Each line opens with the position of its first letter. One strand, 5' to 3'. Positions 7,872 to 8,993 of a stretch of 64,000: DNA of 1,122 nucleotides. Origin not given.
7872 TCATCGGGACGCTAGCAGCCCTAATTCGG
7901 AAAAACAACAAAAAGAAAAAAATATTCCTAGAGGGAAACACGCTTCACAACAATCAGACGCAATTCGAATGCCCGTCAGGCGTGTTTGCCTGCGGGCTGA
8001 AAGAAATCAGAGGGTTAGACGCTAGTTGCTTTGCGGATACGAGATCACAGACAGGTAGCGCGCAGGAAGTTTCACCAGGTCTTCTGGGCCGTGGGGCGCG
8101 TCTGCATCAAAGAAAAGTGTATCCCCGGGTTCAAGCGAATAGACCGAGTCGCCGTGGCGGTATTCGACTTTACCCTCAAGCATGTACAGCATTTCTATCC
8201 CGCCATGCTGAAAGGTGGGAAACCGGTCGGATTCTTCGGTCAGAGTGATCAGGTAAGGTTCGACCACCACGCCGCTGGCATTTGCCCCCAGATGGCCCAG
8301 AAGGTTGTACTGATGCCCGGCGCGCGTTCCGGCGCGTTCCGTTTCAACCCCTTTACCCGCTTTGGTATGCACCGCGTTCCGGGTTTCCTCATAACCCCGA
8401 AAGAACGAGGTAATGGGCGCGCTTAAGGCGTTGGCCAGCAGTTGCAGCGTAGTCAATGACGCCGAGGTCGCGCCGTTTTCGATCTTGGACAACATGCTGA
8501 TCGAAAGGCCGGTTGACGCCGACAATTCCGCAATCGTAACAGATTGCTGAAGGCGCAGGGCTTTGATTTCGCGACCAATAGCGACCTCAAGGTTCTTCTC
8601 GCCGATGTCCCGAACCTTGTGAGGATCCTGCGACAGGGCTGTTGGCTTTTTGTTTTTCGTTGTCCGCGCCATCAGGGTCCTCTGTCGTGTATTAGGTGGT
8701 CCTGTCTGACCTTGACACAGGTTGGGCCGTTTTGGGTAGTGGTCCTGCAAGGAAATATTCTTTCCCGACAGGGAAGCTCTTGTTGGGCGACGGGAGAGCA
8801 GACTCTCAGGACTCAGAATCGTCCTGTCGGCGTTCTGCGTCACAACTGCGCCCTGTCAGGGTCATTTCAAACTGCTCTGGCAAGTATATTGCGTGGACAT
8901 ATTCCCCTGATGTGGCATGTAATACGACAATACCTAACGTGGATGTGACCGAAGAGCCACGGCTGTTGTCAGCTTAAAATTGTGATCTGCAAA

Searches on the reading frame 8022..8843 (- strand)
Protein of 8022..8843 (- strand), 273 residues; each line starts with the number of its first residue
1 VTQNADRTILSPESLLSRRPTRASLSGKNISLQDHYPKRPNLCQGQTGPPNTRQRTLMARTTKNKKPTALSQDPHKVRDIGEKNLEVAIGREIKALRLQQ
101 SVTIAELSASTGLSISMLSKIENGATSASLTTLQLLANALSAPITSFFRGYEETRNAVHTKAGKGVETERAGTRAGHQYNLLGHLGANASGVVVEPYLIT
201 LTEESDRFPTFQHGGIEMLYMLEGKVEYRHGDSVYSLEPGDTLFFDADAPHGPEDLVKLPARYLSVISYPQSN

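Call 7: search_protein_families(library=pfam, proteins=[window:8022-8843:-], max_evalue=0.01)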
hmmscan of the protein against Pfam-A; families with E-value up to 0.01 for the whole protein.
window:8022-8843:- (273 aa): 9 families
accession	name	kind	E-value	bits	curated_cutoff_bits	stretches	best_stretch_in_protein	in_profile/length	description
PF01381.28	HTH_3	-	6.5e-12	45.7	23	1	93-143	1-51/55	Helix-turn-helix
PF07883.17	Cupin_2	-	1.4e-10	41.2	27.2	1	204-266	8-69/70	Cupin domain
PF13560.12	HTH_31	-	1.6e-07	32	27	1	89-143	2-57/64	Helix-turn-helix domain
PF02311.25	AraC_binding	-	8.8e-06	25.9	21.1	1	198-252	6-60/135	AraC-like ligand binding domain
PF12844.13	HTH_19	-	0.00017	21.9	30.2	1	90-152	1-63/64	Helix-turn-helix domain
PF13443.12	HTH_26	-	0.00047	20.8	22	1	93-141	2-51/63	Cro/C1-type HTH DNA-binding domain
PF12973.13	Cupin_7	-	0.0042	17.3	27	1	203-233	41-71/105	ChrR Cupin-like domain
PF13413.12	HTH_25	-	0.0083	16.4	24.6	0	94-126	3-35/62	Helix-turn-helix domain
PF05899.18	Cupin_3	-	0.0091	16.1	23.5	0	216-248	26-59/74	EutQ-like cupin domain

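Call 8: search_protein_families(library=ncbifam, proteins=[window:8022-8843:-], max_evalue=0.01)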
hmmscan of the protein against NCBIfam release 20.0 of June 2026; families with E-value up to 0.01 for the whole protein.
window:8022-8843:- (273 aa): 12 families
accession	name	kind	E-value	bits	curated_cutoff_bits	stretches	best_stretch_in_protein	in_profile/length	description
NF007408.0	PRK09943.1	equivalog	3.6e-09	36.4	211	1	85-255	4-168/185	HTH-type transcriptional regulator PuuR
NF006015.0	PRK08154.1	subfamily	2.9e-08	33.2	204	1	65-152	7-94/314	anaerobic benzoate catabolism transcriptional regulator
NF047948.1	male_kill_WMK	equivalog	3.2e-07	30.1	300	1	86-150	3-67/300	WO male-killing family protein Wmk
NF010465.0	PRK13890.1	equivalog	4.3e-07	30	96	1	99-164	16-81/121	conjugal transfer protein TrbA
TIGR03070.1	couple_hipB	subfamily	5.8e-06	26.2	71.65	1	88-140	2-54/58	type II toxin-antitoxin system Y4mF family antitoxin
NF041677.1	trans_regClgR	equivalog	0.00028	20.9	170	1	88-153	8-73/113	transcriptional regulator ClgR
NF041575.1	antitoxPezA_Strep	equivalog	0.001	19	290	1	89-136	2-49/158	type II toxin-antitoxin system antitoxin PezA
TIGR03830.1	CxxCG_CxxCG_HTH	subfamily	0.0024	17.6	61.8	1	77-138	54-115/127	type II TA system antitoxin MqsA family protein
NF046032.1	TransRegSlrRBacil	equivalog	0.0026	17.8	250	1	89-148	2-62/149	HTH-type transcriptional regulator SlrR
NF041951.1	phage_RstR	subfamily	0.004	17.4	80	1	89-142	3-56/108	RstR family transcriptional repressor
NF007271.0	PRK09726.1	equivalog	0.0073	16.3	79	0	91-141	15-65/88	type II toxin-antitoxin system antitoxin HipB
NF003162.0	PRK04140.1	equivalog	0.0088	15.1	263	0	90-152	128-190/317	transcriptional regulator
